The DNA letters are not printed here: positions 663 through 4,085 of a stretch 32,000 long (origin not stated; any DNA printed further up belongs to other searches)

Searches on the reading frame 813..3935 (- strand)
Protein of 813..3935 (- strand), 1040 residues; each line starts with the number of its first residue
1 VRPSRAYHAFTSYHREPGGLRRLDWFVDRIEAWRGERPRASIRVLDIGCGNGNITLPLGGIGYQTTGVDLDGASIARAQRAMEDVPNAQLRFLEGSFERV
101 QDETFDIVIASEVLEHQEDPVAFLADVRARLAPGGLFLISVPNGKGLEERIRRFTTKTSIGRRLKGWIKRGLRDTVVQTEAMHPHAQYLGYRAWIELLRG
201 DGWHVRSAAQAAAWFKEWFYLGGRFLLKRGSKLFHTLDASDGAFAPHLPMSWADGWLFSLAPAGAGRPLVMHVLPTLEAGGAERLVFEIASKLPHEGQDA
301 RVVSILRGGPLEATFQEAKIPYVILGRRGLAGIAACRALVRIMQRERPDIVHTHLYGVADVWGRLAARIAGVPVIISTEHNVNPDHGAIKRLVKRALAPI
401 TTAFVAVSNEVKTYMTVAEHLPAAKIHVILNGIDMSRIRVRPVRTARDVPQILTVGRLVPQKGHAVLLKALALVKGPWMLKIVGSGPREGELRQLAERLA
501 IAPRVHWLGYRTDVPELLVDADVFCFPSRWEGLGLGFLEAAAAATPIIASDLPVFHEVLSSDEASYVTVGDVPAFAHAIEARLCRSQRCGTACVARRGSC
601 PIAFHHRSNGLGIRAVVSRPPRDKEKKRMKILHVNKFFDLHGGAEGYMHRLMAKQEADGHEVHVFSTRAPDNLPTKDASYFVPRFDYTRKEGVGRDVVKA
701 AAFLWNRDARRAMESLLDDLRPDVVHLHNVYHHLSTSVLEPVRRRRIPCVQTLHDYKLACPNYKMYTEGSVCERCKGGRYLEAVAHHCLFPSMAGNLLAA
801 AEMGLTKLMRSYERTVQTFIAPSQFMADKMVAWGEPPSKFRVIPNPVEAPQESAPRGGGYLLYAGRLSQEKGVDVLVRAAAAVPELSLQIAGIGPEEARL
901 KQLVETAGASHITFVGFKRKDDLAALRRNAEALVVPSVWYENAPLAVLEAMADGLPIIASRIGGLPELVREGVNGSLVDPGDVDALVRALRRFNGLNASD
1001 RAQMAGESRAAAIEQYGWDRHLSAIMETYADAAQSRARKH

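Call 9: search_protein_families(library=pfam, proteins=[window:813-3935:-], max_evalue=0.001)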
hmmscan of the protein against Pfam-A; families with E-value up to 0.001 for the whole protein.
window:813-3935:- (1040 aa): 16 families
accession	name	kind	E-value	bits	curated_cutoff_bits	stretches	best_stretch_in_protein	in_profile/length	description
PF00534.26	Glycos_transf_1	-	2.9e-67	225.9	26.4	2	854-994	11-156/172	Glycosyl transferases group 1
PF13692.12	Glyco_trans_1_4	-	6.8e-65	218.1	27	2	450-581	2-138/142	Glycosyl transferases group 1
PF13439.12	Glyco_transf_4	-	4.6e-47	160.6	28.5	2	280-437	2-170/170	Glycosyltransferase Family 4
PF13579.12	Glyco_trans_4_4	-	8.7e-30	104.6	29.7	2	642-845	1-157/158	Glycosyl transferase 4-like domain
PF20706.3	GT4-conflict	-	7.9e-23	81.5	26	2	391-551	137-312/385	Family 4 Glycosyltransferase in conflict systems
PF13489.12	Methyltransf_23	-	2.7e-21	76.4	27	1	36-156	18-124/164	Methyltransferase domain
PF08241.18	Methyltransf_11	-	4e-19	69.5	21.2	1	45-139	1-95/95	Methyltransferase domain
PF08242.18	Methyltransf_12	-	4.8e-18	66.1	30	1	45-137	1-98/98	Methyltransferase domain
PF13649.12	Methyltransf_25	-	3.7e-16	60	27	1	44-135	1-97/97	Methyltransferase domain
PF13847.12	Methyltransf_31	-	1.1e-14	54.8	27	1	41-146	4-114/145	Methyltransferase domain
PF13477.12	Glyco_trans_4_2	-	4.4e-12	46.8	23.4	1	285-379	12-107/139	Glycosyl transferase 4-like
PF13524.12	Glyco_trans_1_2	-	1.5e-06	28.6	25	1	877-1026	6-143/144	Glycosyl transferase-like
PF07021.18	MetW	-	6.7e-05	23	21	1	41-127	14-98/193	Methionine biosynthesis protein MetW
PF05175.20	MTS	-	0.00018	21.6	23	1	41-152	32-151/170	Methyltransferase small domain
PF03848.20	TehB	-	0.0003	20.7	20.4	1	43-115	33-106/193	Tellurite resistance protein TehB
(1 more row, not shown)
